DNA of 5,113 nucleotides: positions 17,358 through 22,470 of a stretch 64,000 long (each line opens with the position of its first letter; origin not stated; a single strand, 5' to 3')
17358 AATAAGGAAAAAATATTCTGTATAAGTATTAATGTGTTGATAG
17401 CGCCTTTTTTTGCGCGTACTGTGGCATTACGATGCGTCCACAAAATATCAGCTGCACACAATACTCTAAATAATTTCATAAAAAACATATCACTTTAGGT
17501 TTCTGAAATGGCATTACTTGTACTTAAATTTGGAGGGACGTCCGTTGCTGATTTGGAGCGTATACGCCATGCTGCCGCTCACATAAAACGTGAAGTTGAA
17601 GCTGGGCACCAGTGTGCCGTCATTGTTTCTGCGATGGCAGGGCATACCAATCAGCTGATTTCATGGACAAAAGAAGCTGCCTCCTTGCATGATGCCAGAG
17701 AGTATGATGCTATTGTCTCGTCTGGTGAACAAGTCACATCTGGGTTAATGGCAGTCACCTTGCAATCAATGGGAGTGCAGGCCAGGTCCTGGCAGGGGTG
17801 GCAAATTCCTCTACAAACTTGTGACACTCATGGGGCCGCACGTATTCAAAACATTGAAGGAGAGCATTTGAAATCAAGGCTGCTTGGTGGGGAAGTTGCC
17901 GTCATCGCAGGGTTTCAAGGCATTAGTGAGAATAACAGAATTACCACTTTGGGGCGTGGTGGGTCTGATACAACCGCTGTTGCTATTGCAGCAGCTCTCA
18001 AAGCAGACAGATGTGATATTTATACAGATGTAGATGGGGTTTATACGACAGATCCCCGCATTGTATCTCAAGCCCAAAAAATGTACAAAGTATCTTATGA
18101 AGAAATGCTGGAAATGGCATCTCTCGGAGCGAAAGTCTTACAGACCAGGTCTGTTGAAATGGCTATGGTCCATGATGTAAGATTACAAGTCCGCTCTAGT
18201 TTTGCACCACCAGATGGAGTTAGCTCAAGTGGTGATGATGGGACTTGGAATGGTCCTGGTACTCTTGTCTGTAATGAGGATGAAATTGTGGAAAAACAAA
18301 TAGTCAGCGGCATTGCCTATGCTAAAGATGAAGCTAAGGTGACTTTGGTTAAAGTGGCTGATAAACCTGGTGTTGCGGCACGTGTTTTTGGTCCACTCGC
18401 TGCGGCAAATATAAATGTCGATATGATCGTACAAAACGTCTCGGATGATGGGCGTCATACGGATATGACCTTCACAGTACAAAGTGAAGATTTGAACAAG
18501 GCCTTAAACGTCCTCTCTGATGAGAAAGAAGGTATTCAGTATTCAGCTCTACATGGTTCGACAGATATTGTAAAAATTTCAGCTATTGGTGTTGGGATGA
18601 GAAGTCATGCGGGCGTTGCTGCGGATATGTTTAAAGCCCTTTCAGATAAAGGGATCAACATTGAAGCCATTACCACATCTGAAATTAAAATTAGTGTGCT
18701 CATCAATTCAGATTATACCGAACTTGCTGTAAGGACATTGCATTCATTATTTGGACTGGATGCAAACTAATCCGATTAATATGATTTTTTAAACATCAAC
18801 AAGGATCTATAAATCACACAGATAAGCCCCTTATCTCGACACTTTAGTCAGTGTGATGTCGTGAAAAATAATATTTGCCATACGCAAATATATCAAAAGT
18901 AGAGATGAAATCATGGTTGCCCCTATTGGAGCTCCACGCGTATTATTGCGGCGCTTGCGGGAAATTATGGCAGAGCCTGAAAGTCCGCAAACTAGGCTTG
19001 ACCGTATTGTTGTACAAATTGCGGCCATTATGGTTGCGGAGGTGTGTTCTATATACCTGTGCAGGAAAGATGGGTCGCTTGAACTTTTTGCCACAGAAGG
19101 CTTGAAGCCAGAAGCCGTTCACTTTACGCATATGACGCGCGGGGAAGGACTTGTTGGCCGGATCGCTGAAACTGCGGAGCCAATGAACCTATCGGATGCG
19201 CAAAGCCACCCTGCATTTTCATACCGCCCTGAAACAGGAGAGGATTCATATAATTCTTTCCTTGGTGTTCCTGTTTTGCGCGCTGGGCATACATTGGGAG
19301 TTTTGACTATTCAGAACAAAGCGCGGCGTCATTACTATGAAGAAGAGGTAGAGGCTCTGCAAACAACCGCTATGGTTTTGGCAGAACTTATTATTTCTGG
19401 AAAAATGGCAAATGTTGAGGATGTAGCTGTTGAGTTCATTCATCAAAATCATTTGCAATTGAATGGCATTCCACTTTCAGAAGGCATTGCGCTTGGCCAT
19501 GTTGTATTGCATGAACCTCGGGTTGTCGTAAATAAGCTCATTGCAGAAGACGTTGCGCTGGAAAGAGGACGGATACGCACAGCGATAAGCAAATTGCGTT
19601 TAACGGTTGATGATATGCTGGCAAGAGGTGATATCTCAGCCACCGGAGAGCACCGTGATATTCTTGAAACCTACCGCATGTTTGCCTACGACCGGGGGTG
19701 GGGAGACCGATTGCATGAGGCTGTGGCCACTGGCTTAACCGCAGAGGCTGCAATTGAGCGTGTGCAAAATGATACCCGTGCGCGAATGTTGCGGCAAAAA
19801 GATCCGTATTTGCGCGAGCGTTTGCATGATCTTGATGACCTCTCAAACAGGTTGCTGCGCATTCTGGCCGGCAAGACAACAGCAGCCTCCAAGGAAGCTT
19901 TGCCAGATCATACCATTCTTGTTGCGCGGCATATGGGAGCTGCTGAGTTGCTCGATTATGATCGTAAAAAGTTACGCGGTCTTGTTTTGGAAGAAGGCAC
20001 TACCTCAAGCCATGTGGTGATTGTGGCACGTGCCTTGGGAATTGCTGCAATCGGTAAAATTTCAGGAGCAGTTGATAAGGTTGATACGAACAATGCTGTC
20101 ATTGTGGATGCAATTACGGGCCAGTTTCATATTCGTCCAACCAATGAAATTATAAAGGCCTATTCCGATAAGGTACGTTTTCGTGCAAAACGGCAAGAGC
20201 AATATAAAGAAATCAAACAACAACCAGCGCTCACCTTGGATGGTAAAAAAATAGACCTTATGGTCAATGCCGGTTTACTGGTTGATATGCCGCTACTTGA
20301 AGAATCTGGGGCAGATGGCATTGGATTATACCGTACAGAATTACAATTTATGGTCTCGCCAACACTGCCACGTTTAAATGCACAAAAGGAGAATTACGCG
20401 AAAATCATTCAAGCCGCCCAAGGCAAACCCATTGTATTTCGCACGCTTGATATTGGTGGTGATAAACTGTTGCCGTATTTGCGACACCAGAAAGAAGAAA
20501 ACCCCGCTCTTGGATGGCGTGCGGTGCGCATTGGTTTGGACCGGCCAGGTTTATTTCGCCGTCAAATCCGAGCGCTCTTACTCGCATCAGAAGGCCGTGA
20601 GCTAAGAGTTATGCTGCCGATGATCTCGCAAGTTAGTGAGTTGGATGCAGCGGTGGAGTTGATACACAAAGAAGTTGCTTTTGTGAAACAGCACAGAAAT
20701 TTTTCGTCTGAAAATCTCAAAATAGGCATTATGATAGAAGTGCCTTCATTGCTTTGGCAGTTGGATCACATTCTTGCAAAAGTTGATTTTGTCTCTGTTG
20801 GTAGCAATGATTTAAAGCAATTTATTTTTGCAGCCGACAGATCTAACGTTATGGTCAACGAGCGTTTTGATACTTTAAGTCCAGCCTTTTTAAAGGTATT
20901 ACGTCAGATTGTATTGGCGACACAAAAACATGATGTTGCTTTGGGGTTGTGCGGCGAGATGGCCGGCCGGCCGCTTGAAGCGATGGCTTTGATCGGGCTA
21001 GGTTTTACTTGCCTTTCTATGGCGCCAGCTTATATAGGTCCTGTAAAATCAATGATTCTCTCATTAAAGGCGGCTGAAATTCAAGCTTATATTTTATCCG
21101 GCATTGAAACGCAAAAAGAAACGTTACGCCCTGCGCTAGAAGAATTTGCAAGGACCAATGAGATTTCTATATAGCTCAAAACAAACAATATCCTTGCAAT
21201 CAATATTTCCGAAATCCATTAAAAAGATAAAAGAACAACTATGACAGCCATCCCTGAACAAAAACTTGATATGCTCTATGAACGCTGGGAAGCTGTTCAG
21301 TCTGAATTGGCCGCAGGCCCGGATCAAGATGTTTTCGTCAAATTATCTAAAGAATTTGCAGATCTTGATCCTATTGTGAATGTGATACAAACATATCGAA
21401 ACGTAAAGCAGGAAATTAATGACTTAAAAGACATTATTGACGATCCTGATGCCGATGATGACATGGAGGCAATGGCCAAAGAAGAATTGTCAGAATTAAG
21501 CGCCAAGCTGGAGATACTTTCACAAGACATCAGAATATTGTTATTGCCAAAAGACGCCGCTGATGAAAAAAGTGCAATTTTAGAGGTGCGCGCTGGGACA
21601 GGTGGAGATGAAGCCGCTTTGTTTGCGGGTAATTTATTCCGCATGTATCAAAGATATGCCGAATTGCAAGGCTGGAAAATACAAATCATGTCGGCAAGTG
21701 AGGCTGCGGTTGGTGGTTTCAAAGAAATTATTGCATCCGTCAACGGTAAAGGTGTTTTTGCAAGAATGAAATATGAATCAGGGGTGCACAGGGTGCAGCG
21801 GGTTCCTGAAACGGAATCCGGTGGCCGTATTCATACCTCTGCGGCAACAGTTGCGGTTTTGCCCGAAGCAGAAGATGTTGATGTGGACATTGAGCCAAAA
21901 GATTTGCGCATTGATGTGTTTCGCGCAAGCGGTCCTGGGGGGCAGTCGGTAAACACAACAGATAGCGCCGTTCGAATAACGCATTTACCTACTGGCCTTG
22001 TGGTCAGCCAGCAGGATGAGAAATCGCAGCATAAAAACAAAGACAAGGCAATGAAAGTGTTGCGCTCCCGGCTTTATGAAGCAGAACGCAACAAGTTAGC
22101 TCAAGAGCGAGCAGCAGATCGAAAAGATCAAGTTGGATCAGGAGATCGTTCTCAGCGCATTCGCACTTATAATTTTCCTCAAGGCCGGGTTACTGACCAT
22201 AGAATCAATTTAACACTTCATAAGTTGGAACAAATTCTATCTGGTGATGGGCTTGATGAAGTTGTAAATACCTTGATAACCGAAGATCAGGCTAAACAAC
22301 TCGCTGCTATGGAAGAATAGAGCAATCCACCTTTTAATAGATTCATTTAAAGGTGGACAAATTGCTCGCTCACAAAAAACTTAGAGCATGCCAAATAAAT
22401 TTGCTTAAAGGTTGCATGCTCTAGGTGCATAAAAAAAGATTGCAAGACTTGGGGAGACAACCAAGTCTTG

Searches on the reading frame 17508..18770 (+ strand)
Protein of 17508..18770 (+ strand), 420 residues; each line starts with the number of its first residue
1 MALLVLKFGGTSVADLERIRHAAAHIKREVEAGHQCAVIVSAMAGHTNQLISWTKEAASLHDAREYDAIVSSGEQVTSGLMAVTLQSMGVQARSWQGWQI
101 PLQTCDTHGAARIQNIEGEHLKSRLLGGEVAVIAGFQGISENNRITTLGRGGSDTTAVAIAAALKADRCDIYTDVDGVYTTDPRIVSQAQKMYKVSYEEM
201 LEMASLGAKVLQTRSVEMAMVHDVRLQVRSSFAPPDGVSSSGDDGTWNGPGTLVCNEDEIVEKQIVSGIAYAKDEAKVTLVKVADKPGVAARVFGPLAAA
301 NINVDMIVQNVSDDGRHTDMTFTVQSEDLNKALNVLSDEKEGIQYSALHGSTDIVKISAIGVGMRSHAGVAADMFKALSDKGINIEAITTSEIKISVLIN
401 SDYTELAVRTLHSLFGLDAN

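Call 23: search_protein_families(library=pfam, proteins=[window:17508-18770:+], max_evalue=0.00001)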
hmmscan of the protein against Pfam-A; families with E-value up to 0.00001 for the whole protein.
window:17508-18770:+ (420 aa): 5 families
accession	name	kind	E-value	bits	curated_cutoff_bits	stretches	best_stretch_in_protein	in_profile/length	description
PF00696.33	AA_kinase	-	5.2e-45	154.4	24.9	1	3-229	2-233/234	Amino acid kinase family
PF22468.2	ACT_9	-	6.2e-39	132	27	2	357-415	1-61/61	ACT domain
PF13840.12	ACT_7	-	2.3e-23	82.2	27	1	353-413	5-65/65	ACT domain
PF01842.31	ACT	-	1.5e-22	79.4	27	1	278-338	2-63/66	ACT domain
PF22629.2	ACT_AHAS_ss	-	1e-08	35.6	27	0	281-337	3-60/67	AHAS small subunit-like ACT domain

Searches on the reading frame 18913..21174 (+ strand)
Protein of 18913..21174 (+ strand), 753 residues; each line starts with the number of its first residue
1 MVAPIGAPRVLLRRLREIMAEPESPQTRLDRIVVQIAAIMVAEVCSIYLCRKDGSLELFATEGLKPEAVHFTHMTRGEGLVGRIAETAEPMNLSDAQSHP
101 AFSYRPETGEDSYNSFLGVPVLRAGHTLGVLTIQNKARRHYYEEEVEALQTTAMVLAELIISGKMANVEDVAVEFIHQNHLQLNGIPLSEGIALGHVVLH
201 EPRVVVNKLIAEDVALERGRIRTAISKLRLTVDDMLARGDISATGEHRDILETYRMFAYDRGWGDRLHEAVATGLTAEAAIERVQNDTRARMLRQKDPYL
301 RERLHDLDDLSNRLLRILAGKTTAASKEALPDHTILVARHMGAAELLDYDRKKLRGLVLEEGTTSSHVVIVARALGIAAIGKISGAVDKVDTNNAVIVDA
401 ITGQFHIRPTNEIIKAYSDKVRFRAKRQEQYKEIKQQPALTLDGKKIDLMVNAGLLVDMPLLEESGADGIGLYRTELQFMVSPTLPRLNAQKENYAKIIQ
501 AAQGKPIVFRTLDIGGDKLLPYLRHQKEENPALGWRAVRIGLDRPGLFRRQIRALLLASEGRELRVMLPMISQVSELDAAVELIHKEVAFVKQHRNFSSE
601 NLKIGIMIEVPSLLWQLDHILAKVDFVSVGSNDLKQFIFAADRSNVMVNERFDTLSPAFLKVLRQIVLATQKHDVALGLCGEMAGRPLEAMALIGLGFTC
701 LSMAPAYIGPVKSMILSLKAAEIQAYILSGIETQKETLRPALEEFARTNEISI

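Call 23: search_protein_families(library=pfam, proteins=[window:18913-21174:+], max_evalue=0.00001)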
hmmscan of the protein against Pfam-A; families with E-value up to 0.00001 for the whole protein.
window:18913-21174:+ (753 aa): 5 families
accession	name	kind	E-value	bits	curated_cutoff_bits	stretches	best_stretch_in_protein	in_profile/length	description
PF02896.24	PEP-utilizers_C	-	1.3e-92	310.6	22.8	1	429-717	2-290/293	PEP-utilising enzyme, PEP-binding domain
PF05524.18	PEP-utilisers_N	-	1.3e-21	77.4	24.4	1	184-303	1-121/121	PEP-utilising enzyme, N-terminal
PF01590.32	GAF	-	1.4e-18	68.1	22.4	1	25-157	2-130/133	GAF domain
PF00391.29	PEP-utilizers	-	3.1e-14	52.8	23.1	1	331-403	2-72/72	PEP-utilising enzyme, mobile domain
PF13185.12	GAF_2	-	8.6e-14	52.3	28.6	1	24-158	3-133/136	GAF domain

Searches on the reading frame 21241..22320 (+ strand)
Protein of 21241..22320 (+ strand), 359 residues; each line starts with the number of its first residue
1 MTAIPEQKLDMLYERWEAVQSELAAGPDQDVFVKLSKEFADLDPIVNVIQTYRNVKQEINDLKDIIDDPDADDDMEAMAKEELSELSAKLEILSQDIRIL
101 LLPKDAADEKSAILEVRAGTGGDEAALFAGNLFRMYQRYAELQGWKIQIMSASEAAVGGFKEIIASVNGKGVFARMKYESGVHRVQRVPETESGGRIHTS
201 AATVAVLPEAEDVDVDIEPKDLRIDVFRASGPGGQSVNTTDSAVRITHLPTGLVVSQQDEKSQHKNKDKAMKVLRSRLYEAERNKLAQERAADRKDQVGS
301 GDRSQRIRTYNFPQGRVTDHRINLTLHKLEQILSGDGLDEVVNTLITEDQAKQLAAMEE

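Call 23: search_protein_families(library=pfam, proteins=[window:21241-22320:+], max_evalue=0.00001)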
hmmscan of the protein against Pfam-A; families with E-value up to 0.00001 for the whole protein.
window:21241-22320:+ (359 aa): 2 families
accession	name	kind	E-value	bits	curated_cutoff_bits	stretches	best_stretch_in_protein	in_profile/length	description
PF03462.23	PCRF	-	1.7e-69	234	24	1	16-204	5-194/194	PCRF domain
PF00472.26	RF-1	-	4.4e-45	152.8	35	1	212-321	2-116/116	RF-1 domain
